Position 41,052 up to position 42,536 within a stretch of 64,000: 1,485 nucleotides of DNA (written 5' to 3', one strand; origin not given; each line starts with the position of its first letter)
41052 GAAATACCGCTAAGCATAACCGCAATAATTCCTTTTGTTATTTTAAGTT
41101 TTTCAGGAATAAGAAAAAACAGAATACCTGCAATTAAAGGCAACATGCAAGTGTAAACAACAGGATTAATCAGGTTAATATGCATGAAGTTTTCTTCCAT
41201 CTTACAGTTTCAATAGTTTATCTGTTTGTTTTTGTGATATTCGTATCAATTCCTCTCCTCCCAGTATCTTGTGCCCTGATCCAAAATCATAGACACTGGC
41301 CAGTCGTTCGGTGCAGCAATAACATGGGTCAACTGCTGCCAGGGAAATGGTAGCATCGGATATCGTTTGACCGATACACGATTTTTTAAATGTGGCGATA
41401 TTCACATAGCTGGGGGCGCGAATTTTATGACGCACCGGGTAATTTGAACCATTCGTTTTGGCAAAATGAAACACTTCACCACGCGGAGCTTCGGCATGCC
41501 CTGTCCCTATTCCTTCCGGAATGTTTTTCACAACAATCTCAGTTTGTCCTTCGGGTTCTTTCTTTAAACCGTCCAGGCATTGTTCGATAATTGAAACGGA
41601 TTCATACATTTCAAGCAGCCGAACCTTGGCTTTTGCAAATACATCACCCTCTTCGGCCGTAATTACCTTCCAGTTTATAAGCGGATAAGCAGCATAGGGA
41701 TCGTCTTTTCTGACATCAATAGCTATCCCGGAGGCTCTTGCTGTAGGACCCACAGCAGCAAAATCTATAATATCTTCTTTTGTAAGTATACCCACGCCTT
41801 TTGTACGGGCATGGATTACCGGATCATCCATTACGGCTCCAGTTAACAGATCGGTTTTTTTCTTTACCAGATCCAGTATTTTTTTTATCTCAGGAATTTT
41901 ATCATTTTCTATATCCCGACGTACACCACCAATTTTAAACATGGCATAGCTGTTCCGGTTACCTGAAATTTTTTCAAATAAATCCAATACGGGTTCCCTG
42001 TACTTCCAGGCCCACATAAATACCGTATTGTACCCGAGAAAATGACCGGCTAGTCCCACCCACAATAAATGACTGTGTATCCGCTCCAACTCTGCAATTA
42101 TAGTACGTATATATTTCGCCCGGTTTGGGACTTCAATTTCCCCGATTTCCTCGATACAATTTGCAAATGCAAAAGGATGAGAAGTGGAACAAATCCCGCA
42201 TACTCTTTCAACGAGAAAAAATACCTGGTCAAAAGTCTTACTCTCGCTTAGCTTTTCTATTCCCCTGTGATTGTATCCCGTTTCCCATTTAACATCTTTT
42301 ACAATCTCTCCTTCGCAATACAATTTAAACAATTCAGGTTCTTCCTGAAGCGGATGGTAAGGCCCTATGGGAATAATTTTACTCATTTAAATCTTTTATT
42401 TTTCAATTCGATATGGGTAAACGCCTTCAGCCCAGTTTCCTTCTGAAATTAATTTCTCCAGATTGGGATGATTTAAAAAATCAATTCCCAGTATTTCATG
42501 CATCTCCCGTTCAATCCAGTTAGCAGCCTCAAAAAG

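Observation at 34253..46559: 17-gene operon fusing an NAD(P)H-type (sulfhydrogenase beta/gamma) module to a group-4 [NiFe] hydrogenase and a complete MrpA-G antiporter set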

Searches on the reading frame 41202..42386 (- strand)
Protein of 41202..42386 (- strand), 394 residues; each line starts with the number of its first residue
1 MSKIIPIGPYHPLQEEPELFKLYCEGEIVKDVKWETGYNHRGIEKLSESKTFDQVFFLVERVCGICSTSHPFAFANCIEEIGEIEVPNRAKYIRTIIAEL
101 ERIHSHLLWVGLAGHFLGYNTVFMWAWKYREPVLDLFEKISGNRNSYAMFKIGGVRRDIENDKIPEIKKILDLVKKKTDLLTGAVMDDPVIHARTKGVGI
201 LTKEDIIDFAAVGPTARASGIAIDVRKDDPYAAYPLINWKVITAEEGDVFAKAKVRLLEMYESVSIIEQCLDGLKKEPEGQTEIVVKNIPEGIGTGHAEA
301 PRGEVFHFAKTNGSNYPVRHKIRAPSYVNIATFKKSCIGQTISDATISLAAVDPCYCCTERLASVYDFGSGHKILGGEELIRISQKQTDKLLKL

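Call 3: search_protein_families(library=pfam, proteins=[window:41202-42386:-], max_evalue=0.01)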
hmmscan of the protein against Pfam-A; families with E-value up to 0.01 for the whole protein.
window:41202-42386:- (394 aa): 2 families
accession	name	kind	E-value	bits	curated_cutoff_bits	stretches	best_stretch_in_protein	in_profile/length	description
PF00346.24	Complex1_49kDa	-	5.4e-67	226.1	24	2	117-278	2-163/271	Respiratory-chain NADH dehydrogenase, 49 Kd subunit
PF00374.24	NiFeSe_Hases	-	5.4e-15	55.8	25.8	1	41-109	1-69/508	Nickel-dependent hydrogenase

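Call 5: search_protein_families(library=ncbifam, proteins=[window:41202-42386:-], max_evalue=0.00001)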
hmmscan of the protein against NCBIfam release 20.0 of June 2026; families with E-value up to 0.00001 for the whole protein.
window:41202-42386:- (394 aa): 14 families
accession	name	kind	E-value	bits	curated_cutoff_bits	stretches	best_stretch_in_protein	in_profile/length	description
NF004739.1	PRK06075.1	equivalog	2.8e-97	325.9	360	1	5-357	3-380/384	NADH-quinone oxidoreductase subunit D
TIGR01962.1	NuoD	equivalog_domain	2.3e-84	283.5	459.35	2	4-278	4-278/386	NADH dehydrogenase (quinone) subunit D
NF040602.1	F420_dehyd_FpoD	exception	2.4e-83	280.2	600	1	4-359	9-370/372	F420H2 dehydrogenase subunit FpoD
NF008974.0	PRK12322.1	equivalog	3e-76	256.8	522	1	5-354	9-359/366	NADH-quinone oxidoreductase subunit D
NF009808.0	PRK13292.1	equivalog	6.3e-66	222.7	1156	1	3-274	408-679/791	NADH-quinone oxidoreductase subunit B/C/D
NF005649.0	PRK07415.1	equivalog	4.4e-59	200.5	583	1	4-280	12-289/394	NAD(P)H-quinone oxidoreductase subunit H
NF008728.0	PRK11742.1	equivalog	2.8e-56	191.1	840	1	6-276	218-488/598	NADH-quinone oxidoreductase subunit C/D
TIGR03295.1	frhA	equivalog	4.9e-20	71.9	392.5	1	27-109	27-109/412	coenzyme F420 hydrogenase subunit alpha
NF033181.1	NiFeSe_hydrog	equivalog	1e-15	57.7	600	1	25-108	23-105/507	nickel-dependent hydrogenase large subunit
NF045518.1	H2_NiFeSe_large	exception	1.2e-12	47.5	780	1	26-109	24-106/485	NiFeSe hydrogenase large subunit HysA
NF007778.0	PRK10467.1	equivalog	4.4e-12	45.1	969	1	24-108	21-106/567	hydrogenase 2 large subunit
NF041785.2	VhuA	equivalog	2.6e-11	42.7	800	1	30-109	29-107/418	F420-non-reducing hydrogenase Vhu subunit A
NF040828.1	sulfhyd_ShyA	equivalog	1.7e-09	37.1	700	1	25-131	22-130/415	NAD(P)-dependent hydrogenase/sulfhydrogenase 2 subunit alpha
NF007550.0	PRK10170.1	equivalog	4e-08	32.1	1101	1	36-109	49-122/597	Ni/Fe-hydrogenase large subunit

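Call 12: find_homologous_proteins(query=window:41202-42386:-, max_evalue=1e-30)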
Query window:41202-42386:- (394 aa): 8000 proteins with E <= 1e-30 among 8000 candidates; the best 120 are listed.
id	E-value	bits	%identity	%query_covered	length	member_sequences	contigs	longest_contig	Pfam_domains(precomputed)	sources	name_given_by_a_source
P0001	7.1e-268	906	100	100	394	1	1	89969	PF00374.25,PF00346.25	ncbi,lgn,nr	ncbi:MAG: nickel-dependent hydrogenase large subunit [Bacteroidales bacterium]|nr:nickel-dependent h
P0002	1.6e-238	809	87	100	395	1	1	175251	PF00374.25,PF00346.25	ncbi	-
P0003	3.2e-238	808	87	99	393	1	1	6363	PF00374.25,PF00346.25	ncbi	-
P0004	4.1e-236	801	85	99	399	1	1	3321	PF00374.25,PF00346.25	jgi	jgi:NADH-quinone oxidoreductase subunit D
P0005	1.2e-235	800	86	100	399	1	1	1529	PF00374.25,PF00346.25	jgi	jgi:membrane-bound hydrogenase subunit alpha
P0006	1.4e-235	800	86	99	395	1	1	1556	PF00374.25,PF00346.25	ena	-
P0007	1.4e-235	800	86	100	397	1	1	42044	PF00374.25,PF00346.25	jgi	jgi:membrane-bound hydrogenase subunit alpha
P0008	1.6e-235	799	86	100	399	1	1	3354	PF00374.25,PF00346.25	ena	-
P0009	1.6e-235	799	85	100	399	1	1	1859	PF00374.25,PF00346.25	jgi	-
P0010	2.1e-235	799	86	100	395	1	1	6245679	PF00374.25,PF00346.25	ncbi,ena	-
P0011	3.2e-235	798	86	100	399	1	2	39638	PF00374.25,PF00346.25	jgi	jgi:membrane-bound hydrogenase subunit alpha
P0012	3.2e-235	798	86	100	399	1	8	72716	PF00374.25,PF00346.25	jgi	jgi:membrane-bound hydrogenase subunit alpha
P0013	6.0e-235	797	87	99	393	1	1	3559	PF00374.25,PF00346.25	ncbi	-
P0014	6.1e-235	797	86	100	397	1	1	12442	PF00374.25,PF00346.25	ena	-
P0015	1.3e-234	796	85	98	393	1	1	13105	PF00374.25,PF00346.25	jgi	jgi:NADH-quinone oxidoreductase subunit D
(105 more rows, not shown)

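Call 13: find_related_loci(query=window:41202-42386:-, collection=genome_contigs, flank=10000)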
Query window:41202-42386:- (394 aa) in genome_contigs; peptide patterns used: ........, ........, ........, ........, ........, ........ (x = any residue, [..] = any of these).
600 stretches matched a pattern (row limit reached: there are more); 567 encode a relative of the query (tblastn E <= 1e-3); the best 80 are kept; 80 distinct loci.
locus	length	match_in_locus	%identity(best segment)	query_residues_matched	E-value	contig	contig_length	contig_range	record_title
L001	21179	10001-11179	86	1-393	0e+0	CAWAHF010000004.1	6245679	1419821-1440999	MAG: uncultured Bacteroidales bacterium isolate MFD02416.bin.1.317 genome assembly, contig: contig_49773, whole genome s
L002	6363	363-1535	87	1-391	0e+0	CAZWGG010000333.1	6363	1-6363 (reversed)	MAG TPA_asm: uncultured Bacteroidales bacterium isolate binchicken_co129_198 genome assembly, contig: NODE_42027_length_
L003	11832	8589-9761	84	1-391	0e+0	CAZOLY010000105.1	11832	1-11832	MAG TPA_asm: uncultured Bacteroidales bacterium isolate SRP214966_co4_484 genome assembly, contig: NODE_5631_length_1183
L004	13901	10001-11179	84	1-393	0e+0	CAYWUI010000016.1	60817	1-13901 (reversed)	MAG TPA_asm: uncultured Bacteroidales bacterium isolate binchicken_co34_333 genome assembly, contig: NODE_593_length_608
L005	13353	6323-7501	83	1-393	0e+0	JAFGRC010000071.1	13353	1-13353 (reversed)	MAG: Bacteroidales bacterium isolate Zod_Metabat.810 k87_2528780, whole genome shotgun sequence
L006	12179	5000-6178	83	1-393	0e+0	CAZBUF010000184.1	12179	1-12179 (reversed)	MAG TPA_asm: uncultured Bacteroidales bacterium isolate SRP185410_co1_447 genome assembly, contig: k141_285320, whole ge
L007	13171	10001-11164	84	4-391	0e+0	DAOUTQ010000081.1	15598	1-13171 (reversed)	MAG TPA_asm: Bacteroidales bacterium isolate CSMAG_801 CSMAG_801_k141_803060_length_15598_cov_8.0000, whole genome shotg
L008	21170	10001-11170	82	2-391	0e+0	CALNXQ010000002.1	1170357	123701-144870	MAG: uncultured Marinilabiliaceae bacterium isolate LOGT_bin.0004 genome assembly, contig: contig_21422, whole genome sh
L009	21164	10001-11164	83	4-391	0e+0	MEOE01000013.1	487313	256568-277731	MAG: Bacteroidetes bacterium GWF2_33_16 gwf2_scaffold_2, whole genome shotgun sequence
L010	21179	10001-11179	82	1-393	0e+0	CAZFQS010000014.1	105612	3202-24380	MAG TPA_asm: uncultured Bacteroidales bacterium isolate binchicken_co100_434 genome assembly, contig: NODE_190_length_10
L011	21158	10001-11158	84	4-389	0e+0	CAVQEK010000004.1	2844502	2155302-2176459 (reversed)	MAG: uncultured Cytophagales bacterium isolate MFD02416.bin.1.44 genome assembly, contig: contig_26612, whole genome sho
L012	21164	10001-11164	83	4-391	0e+0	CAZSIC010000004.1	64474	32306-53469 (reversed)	MAG TPA_asm: uncultured Bacteroidales bacterium isolate SRP141376_co4_236 genome assembly, contig: NODE_778_length_64474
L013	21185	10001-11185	83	1-393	0e+0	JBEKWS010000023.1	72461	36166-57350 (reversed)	MAG: Bacteroidales bacterium isolate SPRUCE 633 SPRUCE_633_23, whole genome shotgun sequence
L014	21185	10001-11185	82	1-393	0e+0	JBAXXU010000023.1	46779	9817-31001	MAG: Bacteroidota bacterium isolate ELA747 MAG747_23, whole genome shotgun sequence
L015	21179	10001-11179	81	1-393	0e+0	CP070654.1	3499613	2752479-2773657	MAG: Bacteroidales bacterium isolate bin82 chromosome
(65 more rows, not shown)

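Call 15: search_solved_structures(query=window:41202-42386:-, max_evalue=1e-10)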
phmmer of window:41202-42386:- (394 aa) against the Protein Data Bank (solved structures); distinct sequences matched with E-value up to 1e-10: 65 (the best 60 are shown).
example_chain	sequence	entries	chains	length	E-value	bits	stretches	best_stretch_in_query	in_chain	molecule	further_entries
6cfw_L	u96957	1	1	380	1.5e-82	280.8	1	5-361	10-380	Membrane-bound hydrogenase subunit alpha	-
7z0s_E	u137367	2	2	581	7.4e-80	271.9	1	3-387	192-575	Formate hydrogenlyase subunit 5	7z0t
2fug_4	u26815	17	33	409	6.6e-61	209.6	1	5-291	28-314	NADH-quinone oxidoreductase chain 4 | NADH-QUINONE OXIDOREDUCTASE SUBUNIT 4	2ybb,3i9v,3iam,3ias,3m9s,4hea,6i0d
7q5y_B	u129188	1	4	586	1.8e-58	201.5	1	5-280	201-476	NADH-quinone oxidoreductase subunit C/D 2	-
7wfg_H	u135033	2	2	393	5.2e-51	177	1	4-278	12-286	NAD(P)H-quinone oxidoreductase subunit H, chloroplastic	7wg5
6u8y_L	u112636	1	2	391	1.3e-50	175.6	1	7-355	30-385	NADH dehydrogenase subunit D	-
6hum_H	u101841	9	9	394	5.8e-50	173.5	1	4-281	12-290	NAD(P)H-quinone oxidoreductase subunit H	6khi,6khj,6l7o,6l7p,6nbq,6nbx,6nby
7eu3_H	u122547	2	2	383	1e-49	172.7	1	4-278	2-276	NAD(P)H-quinone oxidoreductase subunit H, chloroplastic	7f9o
9grx_H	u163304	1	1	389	1.2e-49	172.5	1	4-283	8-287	NAD(P)H-quinone oxidoreductase subunit H, chloroplastic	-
8e9g_D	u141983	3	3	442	9.6e-49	169.5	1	4-278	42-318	NADH-quinone oxidoreductase subunit D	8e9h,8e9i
8ba0_D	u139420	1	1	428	1.4e-46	162.3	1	6-274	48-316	Complex I-49kD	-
8b9z_D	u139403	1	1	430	1.5e-46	162.3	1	6-274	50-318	Complex I-49kD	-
8esw_S2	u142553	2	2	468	2.1e-46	161.8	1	6-274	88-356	Complex I-49kD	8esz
7arc_D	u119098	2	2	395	4.4e-46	160.7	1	5-279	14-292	ND7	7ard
9iho_D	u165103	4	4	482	6.5e-46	160.2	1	7-281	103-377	NUCM (49 kDa) subunit of mitochondrial NADH:ubiquinone oxidoreductase (Complex I)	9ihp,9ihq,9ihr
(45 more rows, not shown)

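Call 53: find_encoding_contigs(protein=P0001, flank=10000, max_places=2)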
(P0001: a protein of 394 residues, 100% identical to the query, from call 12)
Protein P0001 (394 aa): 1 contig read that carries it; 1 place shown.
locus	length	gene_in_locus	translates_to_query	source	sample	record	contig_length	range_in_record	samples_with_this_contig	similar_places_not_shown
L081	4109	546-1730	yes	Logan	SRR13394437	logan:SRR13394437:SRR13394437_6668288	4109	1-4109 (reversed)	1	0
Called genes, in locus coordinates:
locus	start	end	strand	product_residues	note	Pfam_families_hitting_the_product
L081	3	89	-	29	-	?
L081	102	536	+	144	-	PF00329:Complex1_30kDa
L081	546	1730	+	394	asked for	PF00374:NiFeSe_Hases, PF00346:Complex1_49kDa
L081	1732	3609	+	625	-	PF00361:Proton_antipo_M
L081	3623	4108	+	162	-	?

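Call 59: search_protein_representatives(protein=window:41202-42386:-)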
Query: 394 residues. Proteins with E-value up to 0.001 (for the whole library): 8417; up to 1e-10: 4090; up to 1e-30: 811. The best 150 are listed.
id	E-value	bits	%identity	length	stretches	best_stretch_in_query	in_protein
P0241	1.1e-155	534.8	60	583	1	4-393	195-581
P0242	3.1e-153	526.8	59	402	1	5-393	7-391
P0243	6.5e-126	436.8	68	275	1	1-274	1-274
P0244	6.2e-113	394.1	47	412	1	7-391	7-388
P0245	1.3e-105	369.9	48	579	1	4-364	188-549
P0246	4.8e-102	358.2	45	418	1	4-371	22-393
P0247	4.9e-101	354.9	46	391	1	4-369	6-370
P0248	5.7e-101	354.7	47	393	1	4-366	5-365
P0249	3.4e-100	352.1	63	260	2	4-205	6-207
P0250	6.3e-97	341.4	46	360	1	1-361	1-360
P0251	9.7e-97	340.7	56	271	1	124-391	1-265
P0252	2.6e-95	336.0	43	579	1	5-387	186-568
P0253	6.1e-95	334.8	44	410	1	5-380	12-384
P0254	9.7e-95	334.2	46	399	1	4-365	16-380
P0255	1.4e-94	333.7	45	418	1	3-381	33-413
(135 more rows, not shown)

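Call 60: find_encoding_contigs(protein=P0241, flank=10000, max_places=2)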
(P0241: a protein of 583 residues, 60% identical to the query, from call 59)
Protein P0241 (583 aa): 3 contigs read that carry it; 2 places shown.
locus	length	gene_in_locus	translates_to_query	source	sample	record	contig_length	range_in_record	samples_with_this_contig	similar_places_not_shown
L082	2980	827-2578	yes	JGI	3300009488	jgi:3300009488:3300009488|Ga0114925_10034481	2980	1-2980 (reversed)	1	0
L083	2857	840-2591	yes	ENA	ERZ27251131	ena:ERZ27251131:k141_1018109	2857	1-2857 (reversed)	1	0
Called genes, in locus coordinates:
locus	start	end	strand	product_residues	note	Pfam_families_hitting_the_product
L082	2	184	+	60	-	?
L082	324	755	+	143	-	PF01058:Oxidored_q6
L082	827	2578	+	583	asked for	PF00329:Complex1_30kDa, PF00374:NiFeSe_Hases, PF00346:Complex1_49kDa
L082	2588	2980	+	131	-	?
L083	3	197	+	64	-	?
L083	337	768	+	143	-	PF01058:Oxidored_q6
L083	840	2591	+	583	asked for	PF00329:Complex1_30kDa, PF00374:NiFeSe_Hases, PF00346:Complex1_49kDa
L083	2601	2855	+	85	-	?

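Call 61: find_encoding_contigs(protein=P0244, flank=10000, max_places=2)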
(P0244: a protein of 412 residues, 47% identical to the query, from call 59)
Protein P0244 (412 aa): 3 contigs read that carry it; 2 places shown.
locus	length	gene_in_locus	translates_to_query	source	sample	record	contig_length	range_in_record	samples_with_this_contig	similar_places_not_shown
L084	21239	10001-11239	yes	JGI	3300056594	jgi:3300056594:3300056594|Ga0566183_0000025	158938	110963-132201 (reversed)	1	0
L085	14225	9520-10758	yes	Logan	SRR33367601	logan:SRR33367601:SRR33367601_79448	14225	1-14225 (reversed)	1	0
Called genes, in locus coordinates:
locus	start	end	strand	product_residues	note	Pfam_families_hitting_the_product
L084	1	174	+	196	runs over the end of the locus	PF02508:Rnf-Nqr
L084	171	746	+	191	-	PF02508:Rnf-Nqr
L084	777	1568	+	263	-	PF04060:FeS, PF13237:Fer4_10 (faint), PF13187:Fer4_9 (weak), PF00037:Fer4, PF12797:Fer4_2 (weak), PF12837:Fer4_6 (weak), PF14697:Fer4_21 (weak), PF12838:Fer4_7 (weak), +1 more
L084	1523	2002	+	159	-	PF04246:RseC_MucC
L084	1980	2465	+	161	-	PF02915:Rubrerythrin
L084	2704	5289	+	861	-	-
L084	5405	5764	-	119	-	-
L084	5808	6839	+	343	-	PF13187:Fer4_9 (faint), PF13237:Fer4_10 (faint), PF00037:Fer4 (faint), PF17179:Fer4_22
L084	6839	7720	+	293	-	PF00970:FAD_binding_6 (weak), PF10418:DHODB_Fe-S_bind (weak)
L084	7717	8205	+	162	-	PF13247:Fer4_11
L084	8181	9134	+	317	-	PF00146:NADHdh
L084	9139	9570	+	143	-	PF01058:Oxidored_q6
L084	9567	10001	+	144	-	PF00329:Complex1_30kDa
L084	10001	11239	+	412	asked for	PF00374:NiFeSe_Hases, PF00346:Complex1_49kDa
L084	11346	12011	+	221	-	PF12837:Fer4_6 (weak), PF12838:Fer4_7, PF13237:Fer4_10 (weak), PF00037:Fer4, PF13183:Fer4_8 (weak), PF13187:Fer4_9 (weak)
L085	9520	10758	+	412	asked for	PF00374:NiFeSe_Hases, PF00346:Complex1_49kDa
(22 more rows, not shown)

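Call 62: find_encoding_contigs(protein=P0242, flank=10000, max_places=1)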
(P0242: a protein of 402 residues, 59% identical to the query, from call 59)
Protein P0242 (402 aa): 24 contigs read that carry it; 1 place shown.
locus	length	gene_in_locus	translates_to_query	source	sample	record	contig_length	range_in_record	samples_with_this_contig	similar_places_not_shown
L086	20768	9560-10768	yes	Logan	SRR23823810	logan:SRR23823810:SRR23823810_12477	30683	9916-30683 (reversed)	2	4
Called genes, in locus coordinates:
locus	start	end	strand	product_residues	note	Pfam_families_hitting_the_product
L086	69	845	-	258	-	PF00294:PfkB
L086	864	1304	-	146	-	-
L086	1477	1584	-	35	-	-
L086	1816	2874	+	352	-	PF01022:HTH_5, PF12802:MarR_2 (weak), PF12840:HTH_20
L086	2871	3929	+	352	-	PF01022:HTH_5, PF12840:HTH_20, PF13412:HTH_24 (weak)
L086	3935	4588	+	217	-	PF00702:Hydrolase, PF13419:HAD_2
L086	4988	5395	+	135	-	-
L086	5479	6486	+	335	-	PF13237:Fer4_10 (faint), PF13534:Fer4_17 (faint), PF13187:Fer4_9 (faint), PF00037:Fer4 (faint), PF17179:Fer4_22, PF13746:Fer4_18 (weak)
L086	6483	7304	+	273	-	PF00970:FAD_binding_6 (weak), PF00175:NAD_binding_1, PF10418:DHODB_Fe-S_bind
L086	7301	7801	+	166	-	PF13247:Fer4_11, PF12838:Fer4_7 (weak), PF13187:Fer4_9 (weak), PF00037:Fer4 (weak)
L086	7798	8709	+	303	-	PF00146:NADHdh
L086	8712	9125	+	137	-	PF01058:Oxidored_q6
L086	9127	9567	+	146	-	PF00329:Complex1_30kDa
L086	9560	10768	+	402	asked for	PF00374:NiFeSe_Hases, PF00346:Complex1_49kDa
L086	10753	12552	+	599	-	PF00361:Proton_antipo_M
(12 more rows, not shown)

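Call 63: find_encoding_contigs(protein=P0245, flank=10000, max_places=1)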
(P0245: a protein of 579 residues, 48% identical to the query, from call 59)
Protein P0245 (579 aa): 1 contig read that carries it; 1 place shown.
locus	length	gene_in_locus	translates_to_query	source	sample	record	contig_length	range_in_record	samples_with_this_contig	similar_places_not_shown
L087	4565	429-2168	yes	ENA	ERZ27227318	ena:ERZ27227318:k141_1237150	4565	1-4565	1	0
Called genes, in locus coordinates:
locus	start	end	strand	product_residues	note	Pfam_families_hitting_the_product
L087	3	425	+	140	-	?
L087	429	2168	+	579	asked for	PF00329:Complex1_30kDa, PF00374:NiFeSe_Hases, PF00346:Complex1_49kDa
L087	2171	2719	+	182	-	PF12837:Fer4_6 (weak), PF13237:Fer4_10, PF14697:Fer4_21, PF12838:Fer4_7, PF13187:Fer4_9 (weak), PF00037:Fer4 (weak)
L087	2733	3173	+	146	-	PF01058:Oxidored_q6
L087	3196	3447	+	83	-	-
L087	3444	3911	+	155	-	PF00037:Fer4 (faint), PF12797:Fer4_2 (faint), PF12837:Fer4_6 (faint), PF13237:Fer4_10 (faint), PF13187:Fer4_9 (faint), PF13247:Fer4_11, PF14697:Fer4_21 (weak), PF12838:Fer4_7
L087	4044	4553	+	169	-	-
